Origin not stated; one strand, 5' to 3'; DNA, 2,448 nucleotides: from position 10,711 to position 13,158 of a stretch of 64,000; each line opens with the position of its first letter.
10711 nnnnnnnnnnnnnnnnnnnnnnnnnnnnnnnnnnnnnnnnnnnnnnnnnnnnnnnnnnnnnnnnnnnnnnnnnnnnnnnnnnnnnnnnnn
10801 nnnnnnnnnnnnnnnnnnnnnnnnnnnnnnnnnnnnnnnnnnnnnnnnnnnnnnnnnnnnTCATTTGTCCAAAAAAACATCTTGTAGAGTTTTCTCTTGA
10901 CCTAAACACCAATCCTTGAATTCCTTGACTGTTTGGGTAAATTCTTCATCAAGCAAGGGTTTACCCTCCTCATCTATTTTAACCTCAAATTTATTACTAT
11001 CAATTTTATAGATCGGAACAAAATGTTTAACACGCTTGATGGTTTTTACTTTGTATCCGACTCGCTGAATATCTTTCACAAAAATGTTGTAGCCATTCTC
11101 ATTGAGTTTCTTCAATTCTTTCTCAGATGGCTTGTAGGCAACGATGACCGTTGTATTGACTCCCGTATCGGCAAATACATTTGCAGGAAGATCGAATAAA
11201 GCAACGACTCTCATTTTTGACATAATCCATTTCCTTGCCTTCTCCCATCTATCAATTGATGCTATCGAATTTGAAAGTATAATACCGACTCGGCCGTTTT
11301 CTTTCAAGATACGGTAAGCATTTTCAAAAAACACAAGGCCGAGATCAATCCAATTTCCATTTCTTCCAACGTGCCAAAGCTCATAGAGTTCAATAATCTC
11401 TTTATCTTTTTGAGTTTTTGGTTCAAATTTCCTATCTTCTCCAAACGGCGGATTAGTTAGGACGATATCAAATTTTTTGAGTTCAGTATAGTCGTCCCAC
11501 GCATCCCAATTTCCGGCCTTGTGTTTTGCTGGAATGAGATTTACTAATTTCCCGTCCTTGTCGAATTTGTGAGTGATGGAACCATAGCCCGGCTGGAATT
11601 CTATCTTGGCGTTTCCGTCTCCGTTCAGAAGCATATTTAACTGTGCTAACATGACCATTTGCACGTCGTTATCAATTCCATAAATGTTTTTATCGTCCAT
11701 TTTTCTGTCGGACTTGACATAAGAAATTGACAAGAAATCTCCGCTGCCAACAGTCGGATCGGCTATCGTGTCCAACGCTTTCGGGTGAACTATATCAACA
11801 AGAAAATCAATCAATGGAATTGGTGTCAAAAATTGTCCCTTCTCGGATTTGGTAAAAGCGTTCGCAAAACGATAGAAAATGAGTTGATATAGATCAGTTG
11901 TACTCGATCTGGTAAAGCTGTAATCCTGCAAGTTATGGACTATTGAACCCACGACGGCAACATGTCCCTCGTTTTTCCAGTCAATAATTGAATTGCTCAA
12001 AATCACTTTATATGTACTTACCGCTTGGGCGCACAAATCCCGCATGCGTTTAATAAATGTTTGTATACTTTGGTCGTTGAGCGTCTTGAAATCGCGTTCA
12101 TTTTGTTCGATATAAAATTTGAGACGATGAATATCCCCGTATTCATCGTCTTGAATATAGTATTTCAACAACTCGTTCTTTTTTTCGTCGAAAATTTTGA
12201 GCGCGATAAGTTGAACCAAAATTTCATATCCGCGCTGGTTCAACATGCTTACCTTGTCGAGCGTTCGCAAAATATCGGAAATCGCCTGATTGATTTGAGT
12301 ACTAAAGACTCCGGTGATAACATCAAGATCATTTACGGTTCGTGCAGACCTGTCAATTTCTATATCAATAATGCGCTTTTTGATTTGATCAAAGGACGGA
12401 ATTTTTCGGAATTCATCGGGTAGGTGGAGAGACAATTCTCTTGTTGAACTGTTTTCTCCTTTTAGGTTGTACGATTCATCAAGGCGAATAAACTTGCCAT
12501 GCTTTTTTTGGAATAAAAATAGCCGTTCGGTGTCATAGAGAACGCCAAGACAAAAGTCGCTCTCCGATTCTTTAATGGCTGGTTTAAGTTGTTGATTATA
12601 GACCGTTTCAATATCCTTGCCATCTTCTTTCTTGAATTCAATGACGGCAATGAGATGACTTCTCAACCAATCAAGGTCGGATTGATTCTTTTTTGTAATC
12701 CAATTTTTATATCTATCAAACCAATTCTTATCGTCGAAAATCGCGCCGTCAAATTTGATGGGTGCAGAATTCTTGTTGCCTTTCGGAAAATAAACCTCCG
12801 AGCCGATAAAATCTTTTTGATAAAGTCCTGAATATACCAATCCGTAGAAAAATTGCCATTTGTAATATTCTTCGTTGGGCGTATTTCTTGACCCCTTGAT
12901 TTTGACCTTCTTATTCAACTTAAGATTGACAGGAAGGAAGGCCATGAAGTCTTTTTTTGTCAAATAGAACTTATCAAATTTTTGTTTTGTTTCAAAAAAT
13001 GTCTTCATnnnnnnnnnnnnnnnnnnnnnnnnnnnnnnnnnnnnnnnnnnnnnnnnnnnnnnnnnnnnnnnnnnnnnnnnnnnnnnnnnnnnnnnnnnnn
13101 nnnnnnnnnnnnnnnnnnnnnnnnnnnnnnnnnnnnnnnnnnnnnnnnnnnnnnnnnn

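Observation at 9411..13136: Type IIB restriction-modification cassette precisely bracketed by 38-bp terminal inverted repeats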

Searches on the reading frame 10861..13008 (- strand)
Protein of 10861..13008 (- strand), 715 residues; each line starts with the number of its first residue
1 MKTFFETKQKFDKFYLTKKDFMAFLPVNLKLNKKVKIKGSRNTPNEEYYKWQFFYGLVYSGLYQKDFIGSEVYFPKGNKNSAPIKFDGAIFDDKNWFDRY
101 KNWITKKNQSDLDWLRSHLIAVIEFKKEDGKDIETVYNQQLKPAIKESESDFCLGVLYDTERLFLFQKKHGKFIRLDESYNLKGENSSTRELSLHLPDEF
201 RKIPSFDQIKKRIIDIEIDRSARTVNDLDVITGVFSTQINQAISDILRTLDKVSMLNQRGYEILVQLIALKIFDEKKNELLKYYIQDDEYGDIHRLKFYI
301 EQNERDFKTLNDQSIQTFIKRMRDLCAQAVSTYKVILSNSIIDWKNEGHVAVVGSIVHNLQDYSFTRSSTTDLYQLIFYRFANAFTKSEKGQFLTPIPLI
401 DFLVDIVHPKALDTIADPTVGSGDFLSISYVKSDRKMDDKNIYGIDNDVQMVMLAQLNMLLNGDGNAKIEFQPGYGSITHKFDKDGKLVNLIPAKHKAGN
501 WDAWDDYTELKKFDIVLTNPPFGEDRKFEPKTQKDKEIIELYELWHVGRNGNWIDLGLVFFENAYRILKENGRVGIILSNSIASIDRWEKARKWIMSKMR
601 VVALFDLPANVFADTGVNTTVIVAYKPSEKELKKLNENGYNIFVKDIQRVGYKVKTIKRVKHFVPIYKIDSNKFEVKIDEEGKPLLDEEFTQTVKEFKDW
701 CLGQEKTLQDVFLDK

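Call 7: search_protein_families(library=pfam, proteins=[window:10861-13008:-], max_evalue=0.01)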
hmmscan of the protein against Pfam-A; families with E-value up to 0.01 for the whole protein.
window:10861-13008:- (715 aa): 5 families
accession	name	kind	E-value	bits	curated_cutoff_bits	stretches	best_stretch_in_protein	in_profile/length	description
PF02384.22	N6_Mtase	-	2e-30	106.7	20.4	1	371-637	7-237/311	N-6 DNA Methylase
PF07669.17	Eco57I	-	2e-18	67.5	25.3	1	440-612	1-171/171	Eco57I restriction-modification methylase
PF05175.20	MTS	-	0.00085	19.4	23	0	507-531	93-117/170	Methyltransferase small domain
PF01170.24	UPF0020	-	0.0039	17.3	22.3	0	508-526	113-135/197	RMKL-like, methyltransferase domain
PF20473.4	MmeI_Mtase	-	0.0081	15.8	27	0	415-439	23-46/259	MmeI, DNA-methyltransferase domain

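Call 8: search_protein_families(library=ncbifam, proteins=[window:10861-13008:-], max_evalue=0.01)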
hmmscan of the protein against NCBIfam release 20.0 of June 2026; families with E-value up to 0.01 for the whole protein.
window:10861-13008:- (715 aa): 4 families
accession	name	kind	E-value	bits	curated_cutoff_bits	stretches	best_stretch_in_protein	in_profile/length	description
NF047738.1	antiphage_MADS2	equivalog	2.6e-38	131.7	720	2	437-655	383-598/654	methylation-associated defense system DNA methyltransferase MAD2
TIGR02987.1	met_A_Alw26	exception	3.3e-12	45.9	353.5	1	390-673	3-291/523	Alw26I/Eco31I/Esp3I family type II restriction adenine-specific DNA-methyltransferase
TIGR00497.1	hsdM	equivalog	1.2e-10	40.8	242.75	1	370-661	180-452/515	type I restriction-modification system subunit M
NF033452.1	BREX_1_MTaseX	exception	6.2e-10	37.6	500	1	511-675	506-664/1210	BREX-1 system adenine-specific DNA-methyltransferase PglX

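Call 14: find_encoding_contigs(protein=window:10861-13008:-, flank=10000, max_places=10)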
Protein window:10861-13008:- (715 aa): 3 contigs read that carry it; 3 places shown.
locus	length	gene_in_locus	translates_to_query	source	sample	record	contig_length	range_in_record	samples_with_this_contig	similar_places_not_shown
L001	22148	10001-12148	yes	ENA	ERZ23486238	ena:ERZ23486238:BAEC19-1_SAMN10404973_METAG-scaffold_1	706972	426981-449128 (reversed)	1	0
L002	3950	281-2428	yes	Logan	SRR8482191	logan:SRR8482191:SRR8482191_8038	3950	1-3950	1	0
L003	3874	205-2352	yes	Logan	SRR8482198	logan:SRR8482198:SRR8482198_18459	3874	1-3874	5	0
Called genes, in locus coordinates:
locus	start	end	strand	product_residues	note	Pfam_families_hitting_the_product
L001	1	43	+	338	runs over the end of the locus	PF05496:RuvB_N, PF00004:AAA, PF07728:AAA_5 (weak), PF17864:AAA_lid_4, PF05491:WHD_RuvB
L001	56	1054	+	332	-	PF01380:SIS (weak), PF10432:bact-PGI_C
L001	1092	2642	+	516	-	PF00932:LTD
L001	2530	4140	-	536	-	PF00239:Resolvase, PF07508:Recombinase, PF13408:Zn_ribbon_recom (weak)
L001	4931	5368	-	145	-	-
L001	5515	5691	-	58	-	-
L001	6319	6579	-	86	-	PF04026:SpoVG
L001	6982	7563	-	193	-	-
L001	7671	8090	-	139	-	-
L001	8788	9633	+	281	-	-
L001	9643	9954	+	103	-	-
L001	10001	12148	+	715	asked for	PF02384:N6_Mtase, PF07669:Eco57I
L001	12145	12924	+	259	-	PF01420:Methylase_S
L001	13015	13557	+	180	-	-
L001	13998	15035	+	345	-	PF01939:NucS_C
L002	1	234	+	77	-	?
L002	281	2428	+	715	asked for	PF02384:N6_Mtase, PF07669:Eco57I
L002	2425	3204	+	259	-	PF01420:Methylase_S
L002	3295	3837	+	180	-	-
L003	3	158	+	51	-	?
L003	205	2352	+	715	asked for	PF02384:N6_Mtase, PF07669:Eco57I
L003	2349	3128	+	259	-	PF01420:Methylase_S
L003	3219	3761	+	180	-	-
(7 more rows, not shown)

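Call 25: find_homologous_proteins(query=window:10861-13008:-, max_evalue=1e-10)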
Query window:10861-13008:- (715 aa): 1974 proteins with E <= 1e-10 among 8000 candidates; the best 120 are listed.
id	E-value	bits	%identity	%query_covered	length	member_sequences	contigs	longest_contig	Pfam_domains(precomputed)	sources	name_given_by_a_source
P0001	0.0e+0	1624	100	100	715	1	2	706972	PF02384.23,PF07669.18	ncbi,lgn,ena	-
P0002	0.0e+0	1382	83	100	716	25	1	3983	PF02384.23,PF07669.18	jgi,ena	jgi:type I restriction enzyme M protein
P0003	0.0e+0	1371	83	99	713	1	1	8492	PF02384.23,PF07669.18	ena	-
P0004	0.0e+0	1367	83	99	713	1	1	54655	PF02384.23,PF07669.18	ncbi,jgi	-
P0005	0.0e+0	1318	79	100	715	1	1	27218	PF05175.21,PF02384.23,PF07669.18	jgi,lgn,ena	-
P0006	0.0e+0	1316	80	100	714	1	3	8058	PF05175.21,PF02384.23,PF07669.18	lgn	-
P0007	0.0e+0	1293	79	100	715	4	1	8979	PF05175.21,PF02384.23,PF07669.18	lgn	-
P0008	0.0e+0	1288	78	100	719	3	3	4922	PF05175.21,PF02384.23,PF07669.18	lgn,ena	-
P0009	0.0e+0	1279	77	100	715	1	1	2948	PF05175.21,PF02384.23,PF07669.18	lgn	-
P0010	0.0e+0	1223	74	100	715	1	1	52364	PF02384.23,PF07669.18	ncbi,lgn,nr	ncbi:MAG: N-6 DNA methylase [bacterium]|nr:N-6 DNA methylase [bacterium]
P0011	0.0e+0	1221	73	100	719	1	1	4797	PF02384.23,PF07669.18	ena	-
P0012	0.0e+0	1178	72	100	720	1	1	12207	PF02384.23,PF07669.18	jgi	jgi:type I restriction enzyme M protein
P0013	0.0e+0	1167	71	99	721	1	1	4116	PF02384.23,PF07669.18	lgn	-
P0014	0.0e+0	1166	70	100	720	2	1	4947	PF02384.23,PF07669.18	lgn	-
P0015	0.0e+0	1149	70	100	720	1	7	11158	PF02384.23,PF07669.18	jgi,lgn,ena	-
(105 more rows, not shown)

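Call 26: find_encoding_contigs(protein=P0004, flank=6000, max_places=3)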
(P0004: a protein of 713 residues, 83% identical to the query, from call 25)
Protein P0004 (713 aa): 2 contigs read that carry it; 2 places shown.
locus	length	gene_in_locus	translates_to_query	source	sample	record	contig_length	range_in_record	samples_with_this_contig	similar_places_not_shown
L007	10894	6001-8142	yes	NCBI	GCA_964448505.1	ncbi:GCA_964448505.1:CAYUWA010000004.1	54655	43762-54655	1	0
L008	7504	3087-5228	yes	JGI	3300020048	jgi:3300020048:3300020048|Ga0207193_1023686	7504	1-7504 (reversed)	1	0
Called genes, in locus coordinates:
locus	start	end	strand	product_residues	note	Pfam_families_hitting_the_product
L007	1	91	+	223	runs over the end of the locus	PF03167:UDG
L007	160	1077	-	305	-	-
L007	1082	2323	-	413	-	PF00092:VWA (faint)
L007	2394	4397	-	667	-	-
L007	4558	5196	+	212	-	PF01794:Ferric_reduct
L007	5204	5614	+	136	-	PF00173:Cyt-b5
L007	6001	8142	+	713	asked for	PF02384:N6_Mtase, PF07669:Eco57I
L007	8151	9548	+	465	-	PF01420:Methylase_S (weak)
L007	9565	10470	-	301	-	PF00562:RNA_pol_Rpb2_6, PF07508:Recombinase, PF13408:Zn_ribbon_recom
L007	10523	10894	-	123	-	?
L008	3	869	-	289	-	?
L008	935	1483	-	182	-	-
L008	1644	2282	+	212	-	PF01794:Ferric_reduct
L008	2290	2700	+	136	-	PF00173:Cyt-b5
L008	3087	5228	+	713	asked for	PF02384:N6_Mtase, PF07669:Eco57I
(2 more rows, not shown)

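Call 27: find_encoding_contigs(protein=P0005, flank=6000, max_places=3)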
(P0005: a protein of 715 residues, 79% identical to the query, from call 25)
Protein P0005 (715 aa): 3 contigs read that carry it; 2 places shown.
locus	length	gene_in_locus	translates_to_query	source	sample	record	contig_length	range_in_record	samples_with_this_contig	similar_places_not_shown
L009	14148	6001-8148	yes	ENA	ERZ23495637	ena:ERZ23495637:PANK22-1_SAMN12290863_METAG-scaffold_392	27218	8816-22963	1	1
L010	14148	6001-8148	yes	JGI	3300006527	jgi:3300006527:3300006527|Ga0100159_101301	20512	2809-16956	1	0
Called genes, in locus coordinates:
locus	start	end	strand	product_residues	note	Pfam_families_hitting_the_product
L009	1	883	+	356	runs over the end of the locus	PF00145:DNA_methylase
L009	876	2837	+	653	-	PF13589:HATPase_c_3, PF02518:HATPase_c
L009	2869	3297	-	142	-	PF03852:Vsr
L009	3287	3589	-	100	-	-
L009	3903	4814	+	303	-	PF00145:DNA_methylase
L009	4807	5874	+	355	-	PF09519:RE_HindVP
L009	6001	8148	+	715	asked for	PF02384:N6_Mtase, PF05175:MTS (faint), PF07669:Eco57I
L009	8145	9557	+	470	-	PF01420:Methylase_S (weak)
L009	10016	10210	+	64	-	-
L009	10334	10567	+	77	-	-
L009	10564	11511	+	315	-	PF08443:RimK (weak)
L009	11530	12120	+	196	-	-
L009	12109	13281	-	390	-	-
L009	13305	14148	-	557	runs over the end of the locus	PF02384:N6_Mtase (faint), PF01170:UPF0020 (weak)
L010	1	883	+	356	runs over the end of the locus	PF00145:DNA_methylase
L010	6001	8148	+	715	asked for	PF02384:N6_Mtase, PF05175:MTS (faint), PF07669:Eco57I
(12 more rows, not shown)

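Call 28: find_encoding_contigs(protein=P0010, flank=6000, max_places=3)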
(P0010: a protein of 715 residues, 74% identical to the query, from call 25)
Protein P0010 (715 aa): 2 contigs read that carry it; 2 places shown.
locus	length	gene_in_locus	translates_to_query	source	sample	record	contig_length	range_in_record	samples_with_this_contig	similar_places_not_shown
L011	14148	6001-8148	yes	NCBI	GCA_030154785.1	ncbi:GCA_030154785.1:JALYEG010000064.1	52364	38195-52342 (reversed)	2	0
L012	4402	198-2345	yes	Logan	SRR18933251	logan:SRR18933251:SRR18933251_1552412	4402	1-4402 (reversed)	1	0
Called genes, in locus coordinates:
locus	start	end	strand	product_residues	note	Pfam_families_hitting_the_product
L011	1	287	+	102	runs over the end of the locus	?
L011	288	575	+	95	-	-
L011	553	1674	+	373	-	PF00989:PAS, PF13188:PAS_8 (weak), PF08448:PAS_4, PF13426:PAS_9, PF00512:HisKA, PF13581:HATPase_c_2 (faint), PF02518:HATPase_c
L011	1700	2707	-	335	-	PF03741:TerC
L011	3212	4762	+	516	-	PF04773:FecR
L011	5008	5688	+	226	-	-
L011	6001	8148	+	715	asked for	PF02384:N6_Mtase, PF07669:Eco57I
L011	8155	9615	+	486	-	PF01420:Methylase_S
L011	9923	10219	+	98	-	-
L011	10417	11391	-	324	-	PF01595:CNNM, PF00571:CBS (faint)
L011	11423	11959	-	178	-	PF00300:His_Phos_1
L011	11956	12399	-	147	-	PF00293:NUDIX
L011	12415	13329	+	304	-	PF01171:ATP_bind_3, PF01507:PAPS_reduct (weak)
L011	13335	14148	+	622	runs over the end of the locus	PF20720:nSTAND3 (faint), PF00004:AAA, PF07728:AAA_5 (faint), PF17862:AAA_lid_3, PF01434:Peptidase_M41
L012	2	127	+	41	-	?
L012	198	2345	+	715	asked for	PF02384:N6_Mtase, PF07669:Eco57I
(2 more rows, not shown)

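Call 41: find_encoding_contigs(protein=P0002, flank=6000, max_places=6)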
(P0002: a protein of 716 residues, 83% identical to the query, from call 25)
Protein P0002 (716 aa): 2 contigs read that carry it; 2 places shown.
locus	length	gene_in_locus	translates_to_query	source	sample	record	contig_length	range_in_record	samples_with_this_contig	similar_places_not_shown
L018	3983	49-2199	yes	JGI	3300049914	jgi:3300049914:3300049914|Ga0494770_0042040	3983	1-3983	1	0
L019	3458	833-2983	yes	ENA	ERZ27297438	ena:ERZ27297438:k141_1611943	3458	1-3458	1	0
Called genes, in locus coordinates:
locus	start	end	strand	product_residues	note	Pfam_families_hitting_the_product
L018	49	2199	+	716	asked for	PF02384:N6_Mtase, PF07669:Eco57I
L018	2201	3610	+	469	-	PF01420:Methylase_S (weak)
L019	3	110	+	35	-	?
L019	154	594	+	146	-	PF02195:ParB_N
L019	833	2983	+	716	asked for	PF02384:N6_Mtase, PF07669:Eco57I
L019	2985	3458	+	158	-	?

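Call 42: find_encoding_contigs(protein=P0003, flank=6000, max_places=4)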
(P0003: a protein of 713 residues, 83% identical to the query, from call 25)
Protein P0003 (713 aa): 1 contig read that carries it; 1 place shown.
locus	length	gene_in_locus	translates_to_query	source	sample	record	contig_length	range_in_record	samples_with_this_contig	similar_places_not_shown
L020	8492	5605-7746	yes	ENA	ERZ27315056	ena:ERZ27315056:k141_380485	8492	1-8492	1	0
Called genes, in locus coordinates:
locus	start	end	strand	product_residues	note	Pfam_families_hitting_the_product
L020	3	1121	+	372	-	?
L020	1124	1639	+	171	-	PF03167:UDG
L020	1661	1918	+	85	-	-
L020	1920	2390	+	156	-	-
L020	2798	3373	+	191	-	-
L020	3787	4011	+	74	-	PF26273:Gly_zipper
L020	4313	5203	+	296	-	-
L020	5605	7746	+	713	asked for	PF02384:N6_Mtase, PF07669:Eco57I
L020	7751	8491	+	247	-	?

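Call 44: search_solved_structures(query=window:10861-13008:-, max_evalue=0.001)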
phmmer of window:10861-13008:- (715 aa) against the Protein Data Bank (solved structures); distinct sequences matched with E-value up to 0.001: 11.
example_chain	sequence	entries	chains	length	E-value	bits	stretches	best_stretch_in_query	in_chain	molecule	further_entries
2okc_A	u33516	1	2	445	1.4e-13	53.4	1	386-466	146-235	Type I restriction enzyme StySJI M protein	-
8w0p_A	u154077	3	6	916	5e-13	51.6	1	436-637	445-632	RM.BsaXI | site-specific DNA-methyltransferase (adenine-specific)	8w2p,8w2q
7vru_A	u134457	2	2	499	2.6e-09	39.4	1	372-466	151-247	Site-specific DNA-methyltransferase (adenine-specific)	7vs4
2y7c_B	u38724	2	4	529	8.2e-09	37.7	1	366-626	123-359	TYPE I RESTRICTION ENZYME ECOKI M PROTEIN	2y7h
2ar0_A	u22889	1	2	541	8.8e-09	37.6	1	366-626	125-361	Type I restriction enzyme EcoKI M protein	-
7qw5_A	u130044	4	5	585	7.2e-07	31.3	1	494-642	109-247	Modification methylase BseCI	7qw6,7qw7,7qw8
3ufb_A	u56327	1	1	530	1.4e-06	30.3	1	371-465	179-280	Type I restriction-modification system methyltransferase subunit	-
3lkd_A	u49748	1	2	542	1.5e-06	30.2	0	508-626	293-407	Type I restriction-modification system methyltransferase subunit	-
5ybb_A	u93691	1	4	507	3e-06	29.2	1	349-441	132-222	Type I restriction-modification system methyltransferase subunit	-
7eew_A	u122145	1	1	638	3.8e-05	25.6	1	352-463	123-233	Type I restriction-modification system methyltransferase subunit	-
7vru_B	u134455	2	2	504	0.00014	23.7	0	508-641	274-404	Site-specific DNA-methyltransferase (adenine-specific)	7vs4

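Call 45: search_protein_families(library=padloc, proteins=[window:10861-13008:-], max_evalue=0.001)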
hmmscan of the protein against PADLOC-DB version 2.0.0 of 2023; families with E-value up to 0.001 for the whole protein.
window:10861-13008:- (715 aa): 35 families (the best 25 are shown)
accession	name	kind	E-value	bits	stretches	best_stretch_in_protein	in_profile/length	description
PDLC04134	mad2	-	5.7e-32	109.2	1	107-701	39-488/492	mads_2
PDLC03318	MTase_II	-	3.6e-31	106.3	2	435-655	419-656/723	Type II methyltransferase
PDLC03021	MTase_I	-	6.7e-30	102.3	2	242-471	9-257/491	Type I methyltransferase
PDLC03026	MTase_I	-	1.1e-27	95.3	2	508-675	249-405/487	Type I methyltransferase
PDLC03018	MTase_I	-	1.7e-22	77.7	2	237-430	171-348/749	Type I methyltransferase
PDLC03218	MTase_II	-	1.4e-21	74.7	2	504-654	362-506/532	Type II methyltransferase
PDLC03025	MTase_I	-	1.8e-17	61.3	1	241-621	8-366/569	Type I methyltransferase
PDLC03624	REase_MTase_IIG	-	1.9e-17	60.5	1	216-623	223-644/1271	Type IIG restriction enzyme-methyltransferase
PDLC03031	MTase_I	-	9.8e-17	58.4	2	374-471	169-268/834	Type I methyltransferase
PDLC03267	MTase_II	-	1.4e-16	58.5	1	390-630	13-223/539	Type II methyltransferase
PDLC03034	MTase_I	-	4.9e-16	56.2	2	441-630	400-587/672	Type I methyltransferase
PDLC03030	MTase_I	-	1.6e-15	54.6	1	261-626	212-581/670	Type I methyltransferase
PDLC03311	MTase_II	-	7e-15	52.7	1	506-663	95-245/464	Type II methyltransferase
PDLC03356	MTase_II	-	1.4e-14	51.9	2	511-608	201-287/545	Type II methyltransferase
PDLC03022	MTase_I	-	4.8e-13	46.3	1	351-660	143-439/857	Type I methyltransferase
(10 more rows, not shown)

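Call 77: find_related_loci(query=A3, collection=viral_contigs, flank=3500)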
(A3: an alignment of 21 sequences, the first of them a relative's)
Query A3 (715 aa) in viral_contigs; peptide patterns used: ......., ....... (x = any residue, [..] = any of these).
217 stretches matched a pattern; 3 encode a relative of the query (tblastn E <= 1e-3); 3 distinct loci.
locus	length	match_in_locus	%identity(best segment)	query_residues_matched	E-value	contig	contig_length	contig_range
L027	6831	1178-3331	62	1-713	0e+0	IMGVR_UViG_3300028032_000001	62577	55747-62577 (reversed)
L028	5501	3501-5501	67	1-666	0e+0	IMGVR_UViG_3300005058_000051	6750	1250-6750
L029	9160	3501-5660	57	1-712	0e+0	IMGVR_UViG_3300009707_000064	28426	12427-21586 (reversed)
